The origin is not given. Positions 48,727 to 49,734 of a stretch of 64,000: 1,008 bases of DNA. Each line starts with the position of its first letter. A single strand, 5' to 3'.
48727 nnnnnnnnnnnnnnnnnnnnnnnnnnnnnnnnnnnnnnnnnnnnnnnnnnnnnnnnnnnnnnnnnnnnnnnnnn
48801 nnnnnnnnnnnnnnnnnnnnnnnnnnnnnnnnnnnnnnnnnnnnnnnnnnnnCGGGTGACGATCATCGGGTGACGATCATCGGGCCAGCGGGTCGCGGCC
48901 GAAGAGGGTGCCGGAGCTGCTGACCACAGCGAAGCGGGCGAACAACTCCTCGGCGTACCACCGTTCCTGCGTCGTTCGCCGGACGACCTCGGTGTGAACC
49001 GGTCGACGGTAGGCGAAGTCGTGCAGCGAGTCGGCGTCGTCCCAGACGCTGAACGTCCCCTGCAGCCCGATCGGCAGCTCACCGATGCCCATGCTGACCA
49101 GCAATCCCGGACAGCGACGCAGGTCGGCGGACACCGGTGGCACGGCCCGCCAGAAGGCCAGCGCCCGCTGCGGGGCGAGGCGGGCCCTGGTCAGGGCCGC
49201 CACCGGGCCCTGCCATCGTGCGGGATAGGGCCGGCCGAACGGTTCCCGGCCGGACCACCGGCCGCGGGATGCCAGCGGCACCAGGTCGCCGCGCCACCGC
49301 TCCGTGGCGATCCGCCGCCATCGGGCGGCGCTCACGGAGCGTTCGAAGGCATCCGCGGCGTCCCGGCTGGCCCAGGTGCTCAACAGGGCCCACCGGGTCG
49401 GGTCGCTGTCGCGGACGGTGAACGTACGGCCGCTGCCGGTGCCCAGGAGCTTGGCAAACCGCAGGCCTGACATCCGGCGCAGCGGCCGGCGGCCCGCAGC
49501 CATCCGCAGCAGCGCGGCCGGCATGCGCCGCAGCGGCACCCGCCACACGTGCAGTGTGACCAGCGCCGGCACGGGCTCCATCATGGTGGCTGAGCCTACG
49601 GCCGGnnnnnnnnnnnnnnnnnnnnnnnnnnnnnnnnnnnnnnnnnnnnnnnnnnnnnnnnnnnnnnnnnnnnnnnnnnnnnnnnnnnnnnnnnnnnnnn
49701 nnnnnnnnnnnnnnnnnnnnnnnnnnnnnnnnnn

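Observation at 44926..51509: Second carotenoid locus: tailoring operon consistent with a glycosylated, acylated and oxygenated carotenoid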

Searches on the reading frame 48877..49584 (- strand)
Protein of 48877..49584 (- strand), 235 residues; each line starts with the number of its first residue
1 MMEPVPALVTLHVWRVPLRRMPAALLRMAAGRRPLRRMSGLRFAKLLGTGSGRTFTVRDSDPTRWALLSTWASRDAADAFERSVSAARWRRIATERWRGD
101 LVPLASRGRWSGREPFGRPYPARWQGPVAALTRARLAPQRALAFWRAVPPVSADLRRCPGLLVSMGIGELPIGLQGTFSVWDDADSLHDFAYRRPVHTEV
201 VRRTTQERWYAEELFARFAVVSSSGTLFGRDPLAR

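Call 6: search_protein_families(library=pfam, proteins=[window:48877-49584:-], max_evalue=0.01)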
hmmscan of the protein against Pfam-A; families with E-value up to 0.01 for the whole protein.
window:48877-49584:- (235 aa): 2 families
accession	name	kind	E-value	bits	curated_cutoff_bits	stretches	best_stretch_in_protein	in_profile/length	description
PF11695.14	DUF3291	-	4.7e-05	23.5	23.5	1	177-211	63-94/139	Domain of unknown function (DUF3291)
PF03992.22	ABM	-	0.00077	20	23.1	1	58-90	43-76/78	Antibiotic biosynthesis monooxygenase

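Call 7: search_protein_families(library=ncbifam, proteins=[window:48877-49584:-], max_evalue=0.01)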
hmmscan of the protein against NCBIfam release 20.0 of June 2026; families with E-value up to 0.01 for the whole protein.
window:48877-49584:- (235 aa): 1 family
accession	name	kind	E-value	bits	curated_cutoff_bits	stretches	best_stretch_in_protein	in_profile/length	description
NF045923.1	SpheroidMoxCrtARhod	equivalog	5.7e-53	179.6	300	1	8-228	3-224/226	spheroidene monooxygenase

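Call 16: find_encoding_contigs(protein=window:48877-49584:-, flank=10000, max_places=4)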
Protein window:48877-49584:- (235 aa): no gene with exactly this product is on record in the collection.

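Call 17: find_homologous_proteins(query=window:48877-49584:-)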
Query window:48877-49584:- (235 aa): 6283 proteins with E <= 0.001 among 8000 candidates; the best 120 are listed.
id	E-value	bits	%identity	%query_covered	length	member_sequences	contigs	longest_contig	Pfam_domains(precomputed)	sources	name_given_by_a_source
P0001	2.2e-150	517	100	100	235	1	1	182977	PF11695.16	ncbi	-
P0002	2.9e-121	422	82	100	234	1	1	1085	-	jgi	jgi:hypothetical protein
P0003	1.2e-116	406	79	100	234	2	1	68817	-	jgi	jgi:hypothetical protein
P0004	9.2e-115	400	77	100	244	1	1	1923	-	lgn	-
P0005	2.1e-107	376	73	100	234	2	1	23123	-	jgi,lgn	-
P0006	1.1e-106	374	74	100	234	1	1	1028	-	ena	-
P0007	7.8e-106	371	72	100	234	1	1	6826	-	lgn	-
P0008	9.6e-106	371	71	100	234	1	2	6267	-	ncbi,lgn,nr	ncbi:MAG: monooxygenase [Actinomycetota bacterium]|nr:monooxygenase [Actinomycetota bacterium]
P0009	1.4e-105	370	75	100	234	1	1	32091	-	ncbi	ncbi:MAG: hypothetical protein ABJA34_01520 [Pseudonocardiales bacterium]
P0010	1.9e-105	370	73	100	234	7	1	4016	-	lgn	-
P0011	2.7e-105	369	69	100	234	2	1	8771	-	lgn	-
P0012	3.9e-105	369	73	100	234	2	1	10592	-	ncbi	ncbi:MAG: monooxygenase [Mycobacteriales bacterium]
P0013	9.0e-105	368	72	100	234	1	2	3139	-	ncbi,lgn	-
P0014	1.2e-103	364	71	100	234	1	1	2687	-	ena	-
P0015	2.3e-102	360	73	97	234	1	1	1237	-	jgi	jgi:hypothetical protein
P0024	1.7e-96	340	70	100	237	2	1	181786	-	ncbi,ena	-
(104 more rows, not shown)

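Call 18: find_encoding_contigs(protein=P0001, flank=10000, max_places=3)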
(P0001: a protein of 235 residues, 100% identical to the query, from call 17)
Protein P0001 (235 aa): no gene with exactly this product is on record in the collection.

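Call 19: list_cluster_members(proteins=[P0001, P0003, P0009, P0024])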
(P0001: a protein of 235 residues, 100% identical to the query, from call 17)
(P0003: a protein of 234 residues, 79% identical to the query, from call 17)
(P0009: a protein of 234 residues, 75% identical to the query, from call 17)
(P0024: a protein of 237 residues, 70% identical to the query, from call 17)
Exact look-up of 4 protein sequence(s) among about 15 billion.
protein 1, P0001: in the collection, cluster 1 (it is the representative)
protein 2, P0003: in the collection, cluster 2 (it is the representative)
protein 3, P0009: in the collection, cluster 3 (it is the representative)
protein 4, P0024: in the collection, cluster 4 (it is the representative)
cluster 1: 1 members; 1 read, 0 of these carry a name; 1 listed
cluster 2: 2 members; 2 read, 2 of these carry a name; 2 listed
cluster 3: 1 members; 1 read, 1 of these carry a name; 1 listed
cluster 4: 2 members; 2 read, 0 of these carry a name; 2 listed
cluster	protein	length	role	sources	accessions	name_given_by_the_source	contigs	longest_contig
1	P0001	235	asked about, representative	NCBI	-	-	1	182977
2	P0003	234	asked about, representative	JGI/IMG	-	hypothetical protein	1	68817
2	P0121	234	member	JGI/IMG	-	hypothetical protein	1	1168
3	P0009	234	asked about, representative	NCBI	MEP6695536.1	MAG: hypothetical protein ABJA34_01520 [Pseudonocardiales bacterium]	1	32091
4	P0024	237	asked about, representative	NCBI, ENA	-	-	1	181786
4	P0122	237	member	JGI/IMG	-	-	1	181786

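Call 21: find_related_loci(query=A1, collection=genome_contigs, flank=10000)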
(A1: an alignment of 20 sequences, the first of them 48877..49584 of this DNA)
Query A1 (235 aa) in genome_contigs; peptide patterns used: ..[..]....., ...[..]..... (x = any residue, [..] = any of these).
600 stretches matched a pattern (row limit reached: there are more); 589 encode a relative of the query (tblastn E <= 1e-3); the best 80 are kept; 80 distinct loci.
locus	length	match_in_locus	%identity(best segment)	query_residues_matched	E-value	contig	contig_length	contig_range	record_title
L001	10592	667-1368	73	1-234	1e-100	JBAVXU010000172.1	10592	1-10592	MAG: Mycobacteriales bacterium isolate MFD01004_ilm_asm_bin1 k127_16656, whole genome shotgun sequence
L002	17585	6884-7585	71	1-234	2e-99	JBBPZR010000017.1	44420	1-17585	MAG: Mycobacteriales bacterium isolate bin.58 bin.58_S5Ck141_506226_length_44420_cov_32.2902, whole genome shotgun seque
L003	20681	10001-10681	68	8-234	3e-96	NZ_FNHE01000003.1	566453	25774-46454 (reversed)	Geodermatophilus siccatus strain DSM 45419, whole genome shotgun sequence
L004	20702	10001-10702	68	1-234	8e-96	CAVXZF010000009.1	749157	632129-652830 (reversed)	MAG: uncultured Actinomycetota bacterium isolate MFD02840.bin.1.26 genome assembly, contig: contig_27361, whole genome s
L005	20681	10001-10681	68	8-234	3e-95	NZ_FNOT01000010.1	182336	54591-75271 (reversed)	Geodermatophilus africanus strain DSM 45422, whole genome shotgun sequence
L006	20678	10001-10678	69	8-233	7e-95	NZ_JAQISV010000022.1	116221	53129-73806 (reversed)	Geodermatophilus sp. CPCC 206100 Scaffold15_1, whole genome shotgun sequence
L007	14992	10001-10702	66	1-234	1e-93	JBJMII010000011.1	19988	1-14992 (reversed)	MAG: Mycobacteriales bacterium isolate H1_16_all_fractions_metab_conc_51_75_17 k255_422875, whole genome shotgun sequenc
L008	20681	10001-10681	66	8-234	1e-92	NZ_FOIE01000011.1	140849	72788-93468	Geodermatophilus poikilotrophus strain DSM 44209, whole genome shotgun sequence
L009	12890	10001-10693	66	4-234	6e-91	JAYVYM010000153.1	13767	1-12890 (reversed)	MAG: Frankiales bacterium isolate GL85_UP_metabat_129 GL85_UP_metabat_129_152, whole genome shotgun sequence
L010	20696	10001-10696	65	4-235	2e-90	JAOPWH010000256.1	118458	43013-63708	MAG: Blastococcus sp. isolate RYN_169 scaffold_195039, whole genome shotgun sequence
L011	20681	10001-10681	69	8-234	4e-90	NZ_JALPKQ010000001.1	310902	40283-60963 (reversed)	Geodermatophilus sp. CPCC 205761 Scaffold1_1, whole genome shotgun sequence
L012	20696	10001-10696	66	3-234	5e-87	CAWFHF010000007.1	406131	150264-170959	MAG: uncultured Actinomycetota bacterium isolate MFD02581.bin.2.153 genome assembly, contig: contig_4712, whole genome s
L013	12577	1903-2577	63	5-229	6e-87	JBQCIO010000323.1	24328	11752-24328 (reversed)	MAG: Motilibacteraceae bacterium isolate bin843 k141_308746, whole genome shotgun sequence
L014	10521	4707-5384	65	5-230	2e-86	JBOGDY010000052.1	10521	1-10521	MAG: Actinomycetes bacterium isolate SD8021_metabat2.bin.4 NODE_229_length_10521_cov_3.438330, whole genome shotgun sequ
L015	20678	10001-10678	65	8-233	2e-86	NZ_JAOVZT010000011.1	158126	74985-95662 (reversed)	Geodermatophilus sp. YIM 151500 NODE_11_length_158126_cov_290.720801, whole genome shotgun sequence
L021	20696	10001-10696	63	1-233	6e-83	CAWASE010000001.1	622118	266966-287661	MAG: uncultured Actinomycetes bacterium isolate MFD02581.bin.1.225 genome assembly, contig: contig_10054, whole genome s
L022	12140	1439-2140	64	1-233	2e-82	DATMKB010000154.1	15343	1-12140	MAG TPA_asm: Mycobacteriales bacterium isolate SMAG_U13585 k141_218192, whole genome shotgun sequence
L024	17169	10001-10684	61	5-232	5e-82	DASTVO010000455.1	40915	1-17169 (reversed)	MAG TPA_asm: Actinomycetes bacterium isolate SMAG_U2361 k141_1423540, whole genome shotgun sequence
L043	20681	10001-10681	59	6-232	2e-75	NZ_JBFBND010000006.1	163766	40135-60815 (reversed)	Kineococcus sp. NPDC059986 NPDC059986_T2_D7.ctg-0006, whole genome shotgun sequence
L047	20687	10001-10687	60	5-230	1e-74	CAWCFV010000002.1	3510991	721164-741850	MAG: uncultured Actinomycetota bacterium isolate MFD01275.bin.1.13 genome assembly, contig: contig_4931, whole genome sh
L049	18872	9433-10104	55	2-233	2e-74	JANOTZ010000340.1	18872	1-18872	MAG: Frankiales bacterium isolate VAR_39_metabat_200 VAR_39_k141_2709162, whole genome shotgun sequence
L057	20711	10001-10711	56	3-233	7e-73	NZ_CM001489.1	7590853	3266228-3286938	Frankia sp. QA3 chromosome, whole genome shotgun sequence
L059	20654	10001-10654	59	6-234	2e-72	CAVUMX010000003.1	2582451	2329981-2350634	MAG: uncultured Actinomycetota bacterium isolate MFD04212.bin.1.11 genome assembly, contig: contig_395, whole genome sho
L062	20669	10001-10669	60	6-225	2e-72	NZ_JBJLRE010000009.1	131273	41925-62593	Kineococcus gynurae strain NBRC 103943 NODE_9_length_131273_cov_54.622604, whole genome shotgun sequence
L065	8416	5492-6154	56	5-225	6e-72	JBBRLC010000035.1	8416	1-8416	MAG: Candidatus Nanopelagicales bacterium isolate La1_concoct.225 LA1C_C.225_k141_1302431L_8416_cov_8.0000, whole genome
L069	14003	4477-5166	55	3-233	8e-72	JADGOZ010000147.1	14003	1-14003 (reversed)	MAG: Candidatus Nanopelagicales bacterium isolate Chersky_517 k127_13205553, whole genome shotgun sequence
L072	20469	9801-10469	53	8-230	2e-71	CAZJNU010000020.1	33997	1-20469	MAG TPA_asm: uncultured Actinomycetes bacterium isolate SRP286056_co1_602 genome assembly, contig: NODE_1363_length_3399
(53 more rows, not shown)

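Call 31: search_protein_families(library=pfam, proteins=[L043:9125-9982:+, L069:3069-4439:+, L072:8807-9691:+, L062:8856-9893:+, L004:5037-6818:+, L059:5222-6979:+, L069:1518-2402:+, L065:4898-5437:+], max_evalue=0.001)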
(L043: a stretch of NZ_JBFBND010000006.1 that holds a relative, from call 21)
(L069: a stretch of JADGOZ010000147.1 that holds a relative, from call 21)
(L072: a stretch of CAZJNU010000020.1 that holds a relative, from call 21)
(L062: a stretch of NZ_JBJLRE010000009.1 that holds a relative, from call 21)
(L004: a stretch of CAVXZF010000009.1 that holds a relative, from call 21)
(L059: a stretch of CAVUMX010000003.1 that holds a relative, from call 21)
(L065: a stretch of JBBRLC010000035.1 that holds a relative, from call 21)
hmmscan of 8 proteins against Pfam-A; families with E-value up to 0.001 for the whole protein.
L043:9125-9982:+ (285 aa): 5 families
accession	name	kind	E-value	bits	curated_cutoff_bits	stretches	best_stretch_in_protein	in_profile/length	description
PF12697.13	Abhydrolase_6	-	9.5e-26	92.2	26.3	1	37-273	1-216/217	Alpha/beta hydrolase family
PF00561.26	Abhydrolase_1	-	6.6e-18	65.7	25.8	1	35-268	1-245/245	alpha/beta hydrolase fold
PF12146.15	Hydrolase_4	-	2e-09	37.6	27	1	33-240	3-208/239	Serine aminopeptidase, S33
PF00975.26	Thioesterase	-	9.2e-07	29.7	26.4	1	37-119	3-85/226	Thioesterase domain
PF06821.19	Ser_hydrolase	-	0.00088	19.7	22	0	90-138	45-94/172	Serine hydrolase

L069:3069-4439:+ (456 aa): 3 families
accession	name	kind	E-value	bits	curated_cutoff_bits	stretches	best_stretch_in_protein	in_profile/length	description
PF12697.13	Abhydrolase_6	-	9.2e-23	82.5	26.3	1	209-448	1-216/217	Alpha/beta hydrolase family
PF00561.26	Abhydrolase_1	-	6.7e-21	75.5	25.8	1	207-441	1-243/245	alpha/beta hydrolase fold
PF12146.15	Hydrolase_4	-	1.7e-11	44.3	27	1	209-418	7-212/239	Serine aminopeptidase, S33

L072:8807-9691:+ (294 aa): 3 families
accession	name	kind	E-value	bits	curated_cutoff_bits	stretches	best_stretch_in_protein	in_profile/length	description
PF12697.13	Abhydrolase_6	-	9e-24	85.8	26.3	1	45-284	1-217/217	Alpha/beta hydrolase family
PF00561.26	Abhydrolase_1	-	2.7e-20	73.5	25.8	1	44-278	2-245/245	alpha/beta hydrolase fold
PF12146.15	Hydrolase_4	-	1.1e-10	41.7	27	1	45-252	7-211/239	Serine aminopeptidase, S33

L062:8856-9893:+ (345 aa): 4 families
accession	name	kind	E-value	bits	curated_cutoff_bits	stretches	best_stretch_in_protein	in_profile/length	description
PF12697.13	Abhydrolase_6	-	6.8e-23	82.9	26.3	1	71-313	1-214/217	Alpha/beta hydrolase family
PF00561.26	Abhydrolase_1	-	5.7e-18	65.9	25.8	1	69-309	1-244/245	alpha/beta hydrolase fold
PF12146.15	Hydrolase_4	-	5.8e-08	32.8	27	1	69-280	5-206/239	Serine aminopeptidase, S33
PF00975.26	Thioesterase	-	0.00021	22.1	26.4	1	71-154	3-85/226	Thioesterase domain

L004:5037-6818:+ (593 aa): 2 families
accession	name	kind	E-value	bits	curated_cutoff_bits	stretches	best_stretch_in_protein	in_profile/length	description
PF01077.27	NIR_SIR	-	2.2e-58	196.6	27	2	201-352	1-153/158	Nitrite and sulphite reductase 4Fe-4S domain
PF03460.22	NIR_SIR_ferr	-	6.3e-36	122.4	24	2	131-193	7-69/69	Nitrite/Sulfite reductase ferredoxin-like half domain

L059:5222-6979:+ (585 aa): 2 families
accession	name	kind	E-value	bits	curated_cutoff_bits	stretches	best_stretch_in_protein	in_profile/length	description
PF01077.27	NIR_SIR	-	4.2e-62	208.7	27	2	192-344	1-154/158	Nitrite and sulphite reductase 4Fe-4S domain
PF03460.22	NIR_SIR_ferr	-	2.8e-35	120.3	24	2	121-182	4-67/69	Nitrite/Sulfite reductase ferredoxin-like half domain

L069:1518-2402:+ (294 aa): 1 family
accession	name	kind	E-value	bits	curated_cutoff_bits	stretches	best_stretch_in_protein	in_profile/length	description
PF04073.20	tRNA_edit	-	1.8e-22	80.2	25.5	1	164-280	4-122/123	Aminoacyl-tRNA editing domain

L065:4898-5437:+ (179 aa): 1 family
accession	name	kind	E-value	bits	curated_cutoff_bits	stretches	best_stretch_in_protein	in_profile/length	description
PF04073.20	tRNA_edit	-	2.1e-25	89.6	25.5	1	41-159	2-122/123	Aminoacyl-tRNA editing domain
